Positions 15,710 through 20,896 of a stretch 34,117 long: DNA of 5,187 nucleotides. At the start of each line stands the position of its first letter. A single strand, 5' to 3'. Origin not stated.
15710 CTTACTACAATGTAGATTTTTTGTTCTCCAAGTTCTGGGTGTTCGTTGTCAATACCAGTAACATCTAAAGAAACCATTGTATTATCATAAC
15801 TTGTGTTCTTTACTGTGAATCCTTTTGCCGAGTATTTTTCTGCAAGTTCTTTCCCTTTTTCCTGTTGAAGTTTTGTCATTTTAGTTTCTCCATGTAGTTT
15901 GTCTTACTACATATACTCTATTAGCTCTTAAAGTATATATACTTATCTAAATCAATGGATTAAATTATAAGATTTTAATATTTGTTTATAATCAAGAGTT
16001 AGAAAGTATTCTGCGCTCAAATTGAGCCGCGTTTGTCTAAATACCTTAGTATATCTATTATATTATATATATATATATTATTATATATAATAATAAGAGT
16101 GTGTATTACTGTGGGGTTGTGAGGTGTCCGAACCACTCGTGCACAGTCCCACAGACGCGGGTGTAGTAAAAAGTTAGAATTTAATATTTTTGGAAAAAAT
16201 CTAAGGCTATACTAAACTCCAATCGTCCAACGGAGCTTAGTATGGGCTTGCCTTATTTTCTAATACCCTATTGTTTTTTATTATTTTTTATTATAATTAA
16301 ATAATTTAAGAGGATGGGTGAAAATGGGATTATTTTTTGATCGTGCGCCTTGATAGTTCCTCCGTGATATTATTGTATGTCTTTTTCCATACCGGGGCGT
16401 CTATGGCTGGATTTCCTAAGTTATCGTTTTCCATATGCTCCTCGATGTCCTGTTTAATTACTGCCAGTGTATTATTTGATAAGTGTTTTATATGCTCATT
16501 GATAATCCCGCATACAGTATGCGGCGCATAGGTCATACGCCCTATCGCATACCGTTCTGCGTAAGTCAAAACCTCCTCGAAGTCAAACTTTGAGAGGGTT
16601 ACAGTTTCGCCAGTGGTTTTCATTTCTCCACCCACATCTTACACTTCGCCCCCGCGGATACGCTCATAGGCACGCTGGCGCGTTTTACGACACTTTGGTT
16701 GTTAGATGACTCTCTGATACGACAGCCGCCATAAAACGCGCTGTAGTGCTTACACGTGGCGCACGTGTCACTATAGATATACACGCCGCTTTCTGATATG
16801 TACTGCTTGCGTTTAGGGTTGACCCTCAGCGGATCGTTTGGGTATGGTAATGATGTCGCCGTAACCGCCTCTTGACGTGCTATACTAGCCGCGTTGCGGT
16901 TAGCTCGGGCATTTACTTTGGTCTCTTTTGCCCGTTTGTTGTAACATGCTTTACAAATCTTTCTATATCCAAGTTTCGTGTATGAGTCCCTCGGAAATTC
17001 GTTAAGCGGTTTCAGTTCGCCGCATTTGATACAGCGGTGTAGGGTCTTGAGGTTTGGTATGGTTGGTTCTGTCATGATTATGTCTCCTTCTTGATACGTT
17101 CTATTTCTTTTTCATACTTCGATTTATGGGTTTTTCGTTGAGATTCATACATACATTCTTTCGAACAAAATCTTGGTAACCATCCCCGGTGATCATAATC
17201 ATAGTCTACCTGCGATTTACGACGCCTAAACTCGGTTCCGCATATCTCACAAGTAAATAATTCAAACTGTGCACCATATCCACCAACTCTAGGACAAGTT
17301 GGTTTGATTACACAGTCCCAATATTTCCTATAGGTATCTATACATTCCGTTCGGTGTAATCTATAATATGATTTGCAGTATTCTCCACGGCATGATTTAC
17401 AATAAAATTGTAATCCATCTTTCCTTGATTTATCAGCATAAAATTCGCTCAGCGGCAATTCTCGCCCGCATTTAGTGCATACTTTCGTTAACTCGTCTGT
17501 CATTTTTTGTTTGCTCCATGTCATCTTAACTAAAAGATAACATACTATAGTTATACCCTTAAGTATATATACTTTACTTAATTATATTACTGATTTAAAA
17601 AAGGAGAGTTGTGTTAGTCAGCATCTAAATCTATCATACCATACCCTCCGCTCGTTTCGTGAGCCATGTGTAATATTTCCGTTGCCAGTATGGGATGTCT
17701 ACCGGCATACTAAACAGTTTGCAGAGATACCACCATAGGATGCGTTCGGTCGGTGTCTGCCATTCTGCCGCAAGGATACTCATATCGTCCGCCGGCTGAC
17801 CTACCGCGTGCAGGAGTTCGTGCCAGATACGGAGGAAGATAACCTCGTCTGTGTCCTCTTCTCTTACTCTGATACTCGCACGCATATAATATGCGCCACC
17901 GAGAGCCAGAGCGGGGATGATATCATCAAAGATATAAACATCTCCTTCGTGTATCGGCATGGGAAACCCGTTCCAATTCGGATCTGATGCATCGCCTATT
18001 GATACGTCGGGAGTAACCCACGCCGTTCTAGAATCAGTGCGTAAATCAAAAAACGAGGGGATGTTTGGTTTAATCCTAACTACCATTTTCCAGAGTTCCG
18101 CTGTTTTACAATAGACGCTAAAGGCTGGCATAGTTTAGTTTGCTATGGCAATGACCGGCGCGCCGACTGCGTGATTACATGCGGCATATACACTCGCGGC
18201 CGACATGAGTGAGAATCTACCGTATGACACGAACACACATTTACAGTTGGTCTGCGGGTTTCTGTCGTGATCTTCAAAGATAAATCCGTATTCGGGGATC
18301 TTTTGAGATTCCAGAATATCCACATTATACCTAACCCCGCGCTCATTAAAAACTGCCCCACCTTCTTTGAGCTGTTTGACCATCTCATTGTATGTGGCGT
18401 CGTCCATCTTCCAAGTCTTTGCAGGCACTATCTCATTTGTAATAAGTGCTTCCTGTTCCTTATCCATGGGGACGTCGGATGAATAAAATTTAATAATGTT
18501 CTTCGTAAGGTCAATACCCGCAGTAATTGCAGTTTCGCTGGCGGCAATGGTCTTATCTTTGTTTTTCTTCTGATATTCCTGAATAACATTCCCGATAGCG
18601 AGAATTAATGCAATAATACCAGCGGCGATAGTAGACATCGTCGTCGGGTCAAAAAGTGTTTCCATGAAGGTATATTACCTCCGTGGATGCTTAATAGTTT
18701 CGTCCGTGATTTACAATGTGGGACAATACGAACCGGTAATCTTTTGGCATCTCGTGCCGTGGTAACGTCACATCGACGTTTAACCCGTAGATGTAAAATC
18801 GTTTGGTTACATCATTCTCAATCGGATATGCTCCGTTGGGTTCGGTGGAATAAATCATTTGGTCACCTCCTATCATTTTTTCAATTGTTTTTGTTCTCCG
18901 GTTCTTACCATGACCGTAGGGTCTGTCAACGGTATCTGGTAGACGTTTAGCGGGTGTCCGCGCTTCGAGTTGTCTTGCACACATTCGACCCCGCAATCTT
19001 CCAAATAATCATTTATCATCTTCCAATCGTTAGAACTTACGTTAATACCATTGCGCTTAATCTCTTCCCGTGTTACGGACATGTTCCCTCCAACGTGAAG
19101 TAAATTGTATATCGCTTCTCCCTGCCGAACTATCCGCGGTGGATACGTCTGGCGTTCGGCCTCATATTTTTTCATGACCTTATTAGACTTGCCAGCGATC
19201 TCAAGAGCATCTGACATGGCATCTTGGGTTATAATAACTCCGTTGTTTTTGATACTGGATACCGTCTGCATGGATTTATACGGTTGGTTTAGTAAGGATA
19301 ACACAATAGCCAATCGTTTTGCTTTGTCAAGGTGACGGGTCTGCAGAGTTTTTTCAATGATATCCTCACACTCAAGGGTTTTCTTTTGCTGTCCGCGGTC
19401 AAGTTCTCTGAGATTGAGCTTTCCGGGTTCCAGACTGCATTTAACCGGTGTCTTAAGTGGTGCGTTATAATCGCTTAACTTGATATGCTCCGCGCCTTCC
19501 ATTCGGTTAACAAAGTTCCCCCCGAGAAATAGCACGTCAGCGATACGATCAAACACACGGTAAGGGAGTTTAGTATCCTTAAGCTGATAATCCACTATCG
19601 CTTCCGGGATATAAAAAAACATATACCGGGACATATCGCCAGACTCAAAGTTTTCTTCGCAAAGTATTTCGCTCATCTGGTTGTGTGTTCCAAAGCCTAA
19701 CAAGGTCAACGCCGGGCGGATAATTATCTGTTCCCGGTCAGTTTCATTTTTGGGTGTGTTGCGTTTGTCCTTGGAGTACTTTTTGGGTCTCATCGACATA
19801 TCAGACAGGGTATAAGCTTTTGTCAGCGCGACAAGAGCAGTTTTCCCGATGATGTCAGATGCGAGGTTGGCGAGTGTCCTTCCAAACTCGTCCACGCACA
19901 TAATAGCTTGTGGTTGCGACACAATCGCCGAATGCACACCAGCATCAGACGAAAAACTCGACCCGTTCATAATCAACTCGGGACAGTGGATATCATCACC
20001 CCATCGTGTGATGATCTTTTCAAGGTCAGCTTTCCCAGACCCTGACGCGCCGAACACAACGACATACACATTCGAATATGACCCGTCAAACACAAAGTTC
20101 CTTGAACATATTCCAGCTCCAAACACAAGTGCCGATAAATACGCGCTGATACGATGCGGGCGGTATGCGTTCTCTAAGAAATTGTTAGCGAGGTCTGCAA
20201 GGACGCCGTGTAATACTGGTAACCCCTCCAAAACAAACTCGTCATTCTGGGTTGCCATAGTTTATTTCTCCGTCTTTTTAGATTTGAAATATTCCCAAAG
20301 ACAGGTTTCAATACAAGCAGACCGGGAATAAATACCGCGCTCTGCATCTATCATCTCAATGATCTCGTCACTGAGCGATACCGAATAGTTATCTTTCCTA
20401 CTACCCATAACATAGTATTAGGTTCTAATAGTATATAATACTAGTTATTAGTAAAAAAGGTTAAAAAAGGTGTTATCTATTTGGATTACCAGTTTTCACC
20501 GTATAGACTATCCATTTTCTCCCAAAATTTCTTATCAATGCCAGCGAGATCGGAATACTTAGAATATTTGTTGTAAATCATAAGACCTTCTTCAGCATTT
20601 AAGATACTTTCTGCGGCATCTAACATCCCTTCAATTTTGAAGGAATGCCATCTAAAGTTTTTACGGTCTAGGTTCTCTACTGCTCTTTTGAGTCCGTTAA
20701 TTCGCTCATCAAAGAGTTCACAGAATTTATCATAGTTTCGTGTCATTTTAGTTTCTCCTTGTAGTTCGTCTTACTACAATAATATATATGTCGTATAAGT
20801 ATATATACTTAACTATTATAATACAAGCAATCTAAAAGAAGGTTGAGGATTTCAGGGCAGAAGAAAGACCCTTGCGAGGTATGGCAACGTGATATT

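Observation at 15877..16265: Mosaic ~380-bp inverted repeat pair (IR-A 15877..16265, IR-B 33404..33781)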

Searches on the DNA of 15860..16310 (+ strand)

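Call 11: search_dna_similar(query=window:15860-16310:+, collection=phages, mode=distant, max_evalue=0.001)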
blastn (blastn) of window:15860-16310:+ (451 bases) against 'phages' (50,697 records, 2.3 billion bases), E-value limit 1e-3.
No match.

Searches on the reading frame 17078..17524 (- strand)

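Call 15: search_protein_families(library=phrogs, proteins=[window:17078-17524:-], max_evalue=0.01)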
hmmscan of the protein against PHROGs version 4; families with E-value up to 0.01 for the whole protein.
window:17078-17524:- (148 aa): 16 families
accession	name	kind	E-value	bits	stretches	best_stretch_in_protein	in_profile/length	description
phrog_1035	-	DNA, RNA and nucleotide metabolism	4e-10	41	1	7-104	57-174/271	endonuclease VII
phrog_2255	-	DNA, RNA and nucleotide metabolism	5.6e-09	36.7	1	7-72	47-114/211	HNH endonuclease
phrog_2340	-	DNA, RNA and nucleotide metabolism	1.6e-08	35.9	1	10-67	5-64/171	endonuclease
phrog_5558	-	moron, auxiliary metabolic gene and host takeover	2.3e-08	35.3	1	12-52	7-46/130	Lar-like restriction alleviation protein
phrog_2633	-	DNA, RNA and nucleotide metabolism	1.4e-07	32.7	1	5-115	5-110/142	endonuclease VII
phrog_6611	-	unknown function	3.1e-06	28.4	1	13-49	141-177/180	-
phrog_30859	-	unknown function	2.5e-05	26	1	12-60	1-45/117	-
phrog_2539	-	unknown function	2.7e-05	25.1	1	7-49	91-129/229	-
phrog_12813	-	unknown function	0.00014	22.8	1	13-46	153-186/199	-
phrog_1271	-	DNA, RNA and nucleotide metabolism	0.0004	20.9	1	10-144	152-256/361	HNH endonuclease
phrog_18715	-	unknown function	0.00074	20.9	1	11-48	77-114/128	-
phrog_9369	-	unknown function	0.0028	18.4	0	9-31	36-58/69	-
phrog_14913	-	DNA, RNA and nucleotide metabolism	0.0034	18.4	1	89-140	99-143/149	HNH endonuclease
phrog_15471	-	DNA, RNA and nucleotide metabolism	0.0049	17.7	1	86-141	99-144/183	HNH endonuclease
phrog_6762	-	unknown function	0.0066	17.4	1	12-46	201-235/242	-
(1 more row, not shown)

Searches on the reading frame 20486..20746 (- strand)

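Call 15: search_protein_families(library=phrogs, proteins=[window:20486-20746:-], max_evalue=0.01)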
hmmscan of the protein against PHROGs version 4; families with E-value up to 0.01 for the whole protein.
window:20486-20746:- (86 aa): 1 family
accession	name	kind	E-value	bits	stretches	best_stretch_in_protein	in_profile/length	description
phrog_27022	-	unknown function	0.0018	19.8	1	11-67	6-62/64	-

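Call 55: search_protein_families(library=pfam, proteins=[window:20486-20746:-], max_evalue=0.01)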
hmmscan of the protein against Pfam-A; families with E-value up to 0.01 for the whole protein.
window:20486-20746:- (86 aa): 0 families
